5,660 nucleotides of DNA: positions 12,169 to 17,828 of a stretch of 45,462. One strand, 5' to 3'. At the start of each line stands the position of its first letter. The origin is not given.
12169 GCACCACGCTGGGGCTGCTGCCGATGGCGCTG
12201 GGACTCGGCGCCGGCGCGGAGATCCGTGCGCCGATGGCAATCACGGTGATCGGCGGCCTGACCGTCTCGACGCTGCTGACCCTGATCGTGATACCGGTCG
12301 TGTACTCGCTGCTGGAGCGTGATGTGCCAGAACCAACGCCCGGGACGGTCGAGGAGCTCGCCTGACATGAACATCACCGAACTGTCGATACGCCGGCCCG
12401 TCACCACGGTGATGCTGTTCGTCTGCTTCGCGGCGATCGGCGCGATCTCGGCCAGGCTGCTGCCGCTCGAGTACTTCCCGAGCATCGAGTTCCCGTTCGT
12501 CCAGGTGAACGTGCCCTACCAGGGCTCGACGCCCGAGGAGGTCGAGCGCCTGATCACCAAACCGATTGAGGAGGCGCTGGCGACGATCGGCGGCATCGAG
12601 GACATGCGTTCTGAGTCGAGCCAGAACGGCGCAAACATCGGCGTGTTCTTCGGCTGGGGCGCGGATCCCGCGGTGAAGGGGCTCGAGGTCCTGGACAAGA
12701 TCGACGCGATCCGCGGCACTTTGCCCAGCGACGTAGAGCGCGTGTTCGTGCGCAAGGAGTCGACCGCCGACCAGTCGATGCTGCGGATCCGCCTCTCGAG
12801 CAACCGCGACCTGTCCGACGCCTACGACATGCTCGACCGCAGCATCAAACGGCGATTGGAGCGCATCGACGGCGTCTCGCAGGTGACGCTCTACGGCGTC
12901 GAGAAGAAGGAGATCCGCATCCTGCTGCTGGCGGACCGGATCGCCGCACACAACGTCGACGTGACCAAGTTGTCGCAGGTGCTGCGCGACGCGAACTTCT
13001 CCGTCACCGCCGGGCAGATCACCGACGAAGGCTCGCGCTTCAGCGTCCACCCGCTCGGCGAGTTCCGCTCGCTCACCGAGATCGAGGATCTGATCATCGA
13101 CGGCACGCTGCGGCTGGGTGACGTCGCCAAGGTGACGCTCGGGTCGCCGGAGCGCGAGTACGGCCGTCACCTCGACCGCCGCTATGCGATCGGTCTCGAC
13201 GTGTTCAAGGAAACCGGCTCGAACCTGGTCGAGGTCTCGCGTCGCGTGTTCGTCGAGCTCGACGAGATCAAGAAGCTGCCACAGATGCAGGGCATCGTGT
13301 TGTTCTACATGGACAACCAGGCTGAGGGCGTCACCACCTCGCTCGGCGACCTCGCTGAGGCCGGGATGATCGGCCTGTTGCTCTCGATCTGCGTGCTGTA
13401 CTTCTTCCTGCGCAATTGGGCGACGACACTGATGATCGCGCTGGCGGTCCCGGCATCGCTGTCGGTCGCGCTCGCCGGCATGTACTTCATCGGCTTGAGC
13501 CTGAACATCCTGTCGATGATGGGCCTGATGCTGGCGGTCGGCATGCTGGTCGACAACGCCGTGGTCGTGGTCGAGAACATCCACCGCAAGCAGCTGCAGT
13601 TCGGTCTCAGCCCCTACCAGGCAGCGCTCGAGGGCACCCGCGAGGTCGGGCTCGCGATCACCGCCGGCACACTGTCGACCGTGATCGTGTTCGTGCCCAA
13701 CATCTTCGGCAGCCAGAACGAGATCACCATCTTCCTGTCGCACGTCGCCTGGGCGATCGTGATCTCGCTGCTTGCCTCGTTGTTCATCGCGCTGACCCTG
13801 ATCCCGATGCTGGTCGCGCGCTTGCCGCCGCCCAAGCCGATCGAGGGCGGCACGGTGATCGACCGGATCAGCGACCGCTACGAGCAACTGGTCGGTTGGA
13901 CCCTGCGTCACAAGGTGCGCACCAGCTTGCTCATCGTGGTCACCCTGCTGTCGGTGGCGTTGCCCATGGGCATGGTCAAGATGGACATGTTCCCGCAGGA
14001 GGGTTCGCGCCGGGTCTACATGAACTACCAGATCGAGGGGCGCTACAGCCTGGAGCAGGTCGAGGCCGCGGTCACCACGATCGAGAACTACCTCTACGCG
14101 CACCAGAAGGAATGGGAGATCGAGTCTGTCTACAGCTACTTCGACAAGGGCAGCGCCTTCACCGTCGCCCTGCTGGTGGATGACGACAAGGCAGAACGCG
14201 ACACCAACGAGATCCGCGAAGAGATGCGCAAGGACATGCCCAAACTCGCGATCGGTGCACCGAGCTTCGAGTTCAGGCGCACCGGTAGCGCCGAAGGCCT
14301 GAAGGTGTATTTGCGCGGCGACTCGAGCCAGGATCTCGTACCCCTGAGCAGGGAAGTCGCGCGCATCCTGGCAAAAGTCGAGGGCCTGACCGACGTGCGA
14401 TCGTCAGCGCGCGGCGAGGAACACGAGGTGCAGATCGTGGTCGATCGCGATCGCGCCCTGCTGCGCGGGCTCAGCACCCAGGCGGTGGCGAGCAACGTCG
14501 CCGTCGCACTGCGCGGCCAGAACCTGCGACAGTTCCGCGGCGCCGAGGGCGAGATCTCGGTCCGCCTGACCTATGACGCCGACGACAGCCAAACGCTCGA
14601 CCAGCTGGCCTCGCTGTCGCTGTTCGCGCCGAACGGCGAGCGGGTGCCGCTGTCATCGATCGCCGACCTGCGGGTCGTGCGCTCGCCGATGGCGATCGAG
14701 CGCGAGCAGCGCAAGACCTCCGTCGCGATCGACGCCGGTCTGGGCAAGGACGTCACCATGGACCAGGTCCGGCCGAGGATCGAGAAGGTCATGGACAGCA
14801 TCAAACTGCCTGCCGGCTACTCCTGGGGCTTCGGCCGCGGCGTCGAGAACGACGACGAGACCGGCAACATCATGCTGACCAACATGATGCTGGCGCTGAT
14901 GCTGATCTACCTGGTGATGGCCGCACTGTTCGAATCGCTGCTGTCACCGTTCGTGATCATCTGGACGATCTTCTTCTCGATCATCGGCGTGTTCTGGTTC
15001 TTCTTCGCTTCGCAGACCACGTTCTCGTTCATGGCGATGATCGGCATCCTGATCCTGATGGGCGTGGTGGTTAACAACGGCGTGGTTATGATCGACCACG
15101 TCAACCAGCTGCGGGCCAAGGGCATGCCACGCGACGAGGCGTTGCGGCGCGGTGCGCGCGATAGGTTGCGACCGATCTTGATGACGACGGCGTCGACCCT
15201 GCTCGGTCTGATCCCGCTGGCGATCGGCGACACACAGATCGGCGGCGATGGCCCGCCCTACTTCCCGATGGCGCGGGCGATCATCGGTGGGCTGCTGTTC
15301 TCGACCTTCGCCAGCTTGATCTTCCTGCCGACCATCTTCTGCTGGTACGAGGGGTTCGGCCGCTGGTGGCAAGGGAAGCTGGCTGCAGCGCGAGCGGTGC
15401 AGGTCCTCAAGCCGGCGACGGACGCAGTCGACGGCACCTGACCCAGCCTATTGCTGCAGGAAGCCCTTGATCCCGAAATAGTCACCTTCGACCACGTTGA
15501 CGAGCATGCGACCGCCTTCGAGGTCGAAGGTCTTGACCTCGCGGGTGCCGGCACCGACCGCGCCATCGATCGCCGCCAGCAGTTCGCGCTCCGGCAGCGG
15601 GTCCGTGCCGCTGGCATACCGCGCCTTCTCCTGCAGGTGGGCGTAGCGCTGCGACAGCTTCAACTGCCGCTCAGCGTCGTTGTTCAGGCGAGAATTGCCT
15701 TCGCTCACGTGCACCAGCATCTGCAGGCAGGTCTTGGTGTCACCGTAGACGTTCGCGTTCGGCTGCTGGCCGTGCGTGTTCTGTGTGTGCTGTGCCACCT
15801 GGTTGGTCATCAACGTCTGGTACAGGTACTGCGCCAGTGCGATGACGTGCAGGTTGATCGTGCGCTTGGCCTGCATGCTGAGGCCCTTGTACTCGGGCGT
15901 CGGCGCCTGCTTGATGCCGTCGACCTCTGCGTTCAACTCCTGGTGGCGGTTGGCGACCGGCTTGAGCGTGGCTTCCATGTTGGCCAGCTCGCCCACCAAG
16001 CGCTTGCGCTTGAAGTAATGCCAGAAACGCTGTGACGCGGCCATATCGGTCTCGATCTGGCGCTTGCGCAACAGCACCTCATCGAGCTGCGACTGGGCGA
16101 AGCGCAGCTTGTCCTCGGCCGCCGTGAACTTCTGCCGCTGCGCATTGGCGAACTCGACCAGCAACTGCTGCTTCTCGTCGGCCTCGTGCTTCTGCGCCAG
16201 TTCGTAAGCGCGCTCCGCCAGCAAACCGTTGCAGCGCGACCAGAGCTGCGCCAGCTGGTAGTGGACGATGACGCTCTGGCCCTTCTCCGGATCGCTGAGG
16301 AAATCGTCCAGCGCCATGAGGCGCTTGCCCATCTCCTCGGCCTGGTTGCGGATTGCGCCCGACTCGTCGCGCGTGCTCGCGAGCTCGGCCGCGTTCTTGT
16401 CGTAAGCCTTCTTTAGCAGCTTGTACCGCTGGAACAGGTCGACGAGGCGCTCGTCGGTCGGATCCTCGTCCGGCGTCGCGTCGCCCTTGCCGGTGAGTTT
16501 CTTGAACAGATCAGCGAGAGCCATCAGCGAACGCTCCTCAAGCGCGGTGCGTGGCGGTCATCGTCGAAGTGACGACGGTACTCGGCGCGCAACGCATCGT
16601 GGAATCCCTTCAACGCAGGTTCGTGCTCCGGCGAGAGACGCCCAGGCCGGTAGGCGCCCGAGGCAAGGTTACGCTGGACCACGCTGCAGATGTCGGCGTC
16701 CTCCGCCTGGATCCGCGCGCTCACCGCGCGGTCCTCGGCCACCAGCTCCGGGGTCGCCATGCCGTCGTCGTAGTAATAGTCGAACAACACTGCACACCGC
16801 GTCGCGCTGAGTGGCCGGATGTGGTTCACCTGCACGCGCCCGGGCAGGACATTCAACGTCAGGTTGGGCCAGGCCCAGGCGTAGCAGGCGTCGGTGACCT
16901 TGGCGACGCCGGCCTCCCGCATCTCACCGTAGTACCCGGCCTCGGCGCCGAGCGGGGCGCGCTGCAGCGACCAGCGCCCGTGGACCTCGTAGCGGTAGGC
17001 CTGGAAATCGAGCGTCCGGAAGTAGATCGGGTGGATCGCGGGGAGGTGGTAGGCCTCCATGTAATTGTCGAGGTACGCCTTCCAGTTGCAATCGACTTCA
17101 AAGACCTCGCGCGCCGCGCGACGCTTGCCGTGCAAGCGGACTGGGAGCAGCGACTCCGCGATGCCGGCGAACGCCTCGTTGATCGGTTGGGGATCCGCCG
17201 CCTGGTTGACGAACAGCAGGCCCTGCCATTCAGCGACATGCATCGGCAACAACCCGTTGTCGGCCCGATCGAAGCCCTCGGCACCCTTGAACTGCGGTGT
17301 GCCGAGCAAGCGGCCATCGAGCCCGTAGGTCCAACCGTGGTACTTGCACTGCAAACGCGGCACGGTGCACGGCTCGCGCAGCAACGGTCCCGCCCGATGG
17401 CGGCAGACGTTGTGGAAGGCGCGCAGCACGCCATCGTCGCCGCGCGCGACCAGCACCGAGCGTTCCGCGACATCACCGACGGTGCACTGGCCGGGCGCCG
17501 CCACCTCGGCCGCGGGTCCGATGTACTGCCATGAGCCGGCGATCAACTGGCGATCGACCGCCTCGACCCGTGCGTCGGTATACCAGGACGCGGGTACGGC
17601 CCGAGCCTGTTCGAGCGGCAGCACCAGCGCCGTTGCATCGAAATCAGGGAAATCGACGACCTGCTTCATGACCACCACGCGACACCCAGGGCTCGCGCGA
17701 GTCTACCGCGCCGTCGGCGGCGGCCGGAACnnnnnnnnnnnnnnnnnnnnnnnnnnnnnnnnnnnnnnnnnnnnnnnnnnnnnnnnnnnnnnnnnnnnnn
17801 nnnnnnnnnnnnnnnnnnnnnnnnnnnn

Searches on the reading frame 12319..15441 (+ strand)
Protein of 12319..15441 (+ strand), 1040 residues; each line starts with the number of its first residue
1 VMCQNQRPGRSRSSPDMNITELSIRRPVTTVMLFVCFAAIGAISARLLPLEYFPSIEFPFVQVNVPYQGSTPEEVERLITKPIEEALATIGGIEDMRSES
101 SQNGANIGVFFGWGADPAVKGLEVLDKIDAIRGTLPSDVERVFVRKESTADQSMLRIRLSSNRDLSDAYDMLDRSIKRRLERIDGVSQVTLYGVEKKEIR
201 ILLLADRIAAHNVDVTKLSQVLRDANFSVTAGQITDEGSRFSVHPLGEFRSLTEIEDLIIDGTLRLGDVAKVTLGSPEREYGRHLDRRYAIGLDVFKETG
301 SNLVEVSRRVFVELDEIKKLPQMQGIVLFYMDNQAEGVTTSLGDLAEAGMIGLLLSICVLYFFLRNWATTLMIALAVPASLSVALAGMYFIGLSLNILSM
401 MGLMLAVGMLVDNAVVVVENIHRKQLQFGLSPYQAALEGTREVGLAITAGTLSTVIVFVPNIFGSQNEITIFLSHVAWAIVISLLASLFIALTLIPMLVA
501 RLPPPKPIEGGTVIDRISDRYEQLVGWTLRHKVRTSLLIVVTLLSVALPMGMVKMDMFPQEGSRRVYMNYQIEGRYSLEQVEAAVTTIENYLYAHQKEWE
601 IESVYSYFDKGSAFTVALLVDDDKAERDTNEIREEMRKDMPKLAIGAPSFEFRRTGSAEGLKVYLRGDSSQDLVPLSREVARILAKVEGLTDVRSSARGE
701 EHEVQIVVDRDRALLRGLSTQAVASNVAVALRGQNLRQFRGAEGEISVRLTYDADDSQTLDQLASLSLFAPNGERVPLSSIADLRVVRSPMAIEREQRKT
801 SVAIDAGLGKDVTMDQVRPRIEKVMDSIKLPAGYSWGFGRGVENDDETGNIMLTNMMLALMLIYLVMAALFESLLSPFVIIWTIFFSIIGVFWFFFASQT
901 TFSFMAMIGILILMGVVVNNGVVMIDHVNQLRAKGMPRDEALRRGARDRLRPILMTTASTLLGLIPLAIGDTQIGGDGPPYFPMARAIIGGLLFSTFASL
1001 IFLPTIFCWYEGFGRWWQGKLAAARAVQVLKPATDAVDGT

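Call 74: search_protein_families(library=pfam, proteins=[window:12319-15441:+], max_evalue=0.00001)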
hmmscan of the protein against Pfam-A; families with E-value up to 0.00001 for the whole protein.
window:12319-15441:+ (1040 aa): 3 families
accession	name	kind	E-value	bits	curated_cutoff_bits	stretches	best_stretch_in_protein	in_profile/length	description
PF00873.25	ACR_tran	-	2.1e-206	688.3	28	1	20-1008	2-1018/1021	AcrB/AcrD/AcrF family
PF02355.23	SecD_SecF_C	-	8.5e-10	38.8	20.5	1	853-1007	34-183/189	Protein export membrane protein SecD/SecF, C-terminal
PF03176.21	MMPL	-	5e-09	36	20.5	0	852-1017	145-307/333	MMPL family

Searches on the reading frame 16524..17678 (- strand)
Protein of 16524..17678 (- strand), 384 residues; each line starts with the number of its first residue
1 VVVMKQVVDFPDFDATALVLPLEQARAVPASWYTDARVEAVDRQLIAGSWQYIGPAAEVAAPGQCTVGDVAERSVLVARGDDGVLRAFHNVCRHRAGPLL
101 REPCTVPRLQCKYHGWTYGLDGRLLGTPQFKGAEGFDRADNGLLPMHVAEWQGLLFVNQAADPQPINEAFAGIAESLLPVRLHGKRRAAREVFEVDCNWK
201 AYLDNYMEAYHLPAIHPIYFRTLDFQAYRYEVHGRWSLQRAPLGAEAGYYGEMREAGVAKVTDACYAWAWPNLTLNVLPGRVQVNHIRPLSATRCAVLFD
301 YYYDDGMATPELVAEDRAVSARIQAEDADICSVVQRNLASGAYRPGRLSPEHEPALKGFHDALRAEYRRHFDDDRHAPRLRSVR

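Call 74: search_protein_families(library=pfam, proteins=[window:16524-17678:-], max_evalue=0.00001)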
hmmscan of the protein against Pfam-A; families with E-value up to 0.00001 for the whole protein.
window:16524-17678:- (384 aa): 2 families
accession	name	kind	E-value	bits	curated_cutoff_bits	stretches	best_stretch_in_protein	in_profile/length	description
PF00848.25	Ring_hydroxyl_A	-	1.6e-31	110.3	24.9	1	186-365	5-204/208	Ring hydroxylating alpha subunit (catalytic domain)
PF00355.32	Rieske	-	1.7e-16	60.3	20.3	1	49-131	1-82/88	Rieske [2Fe-2S] domain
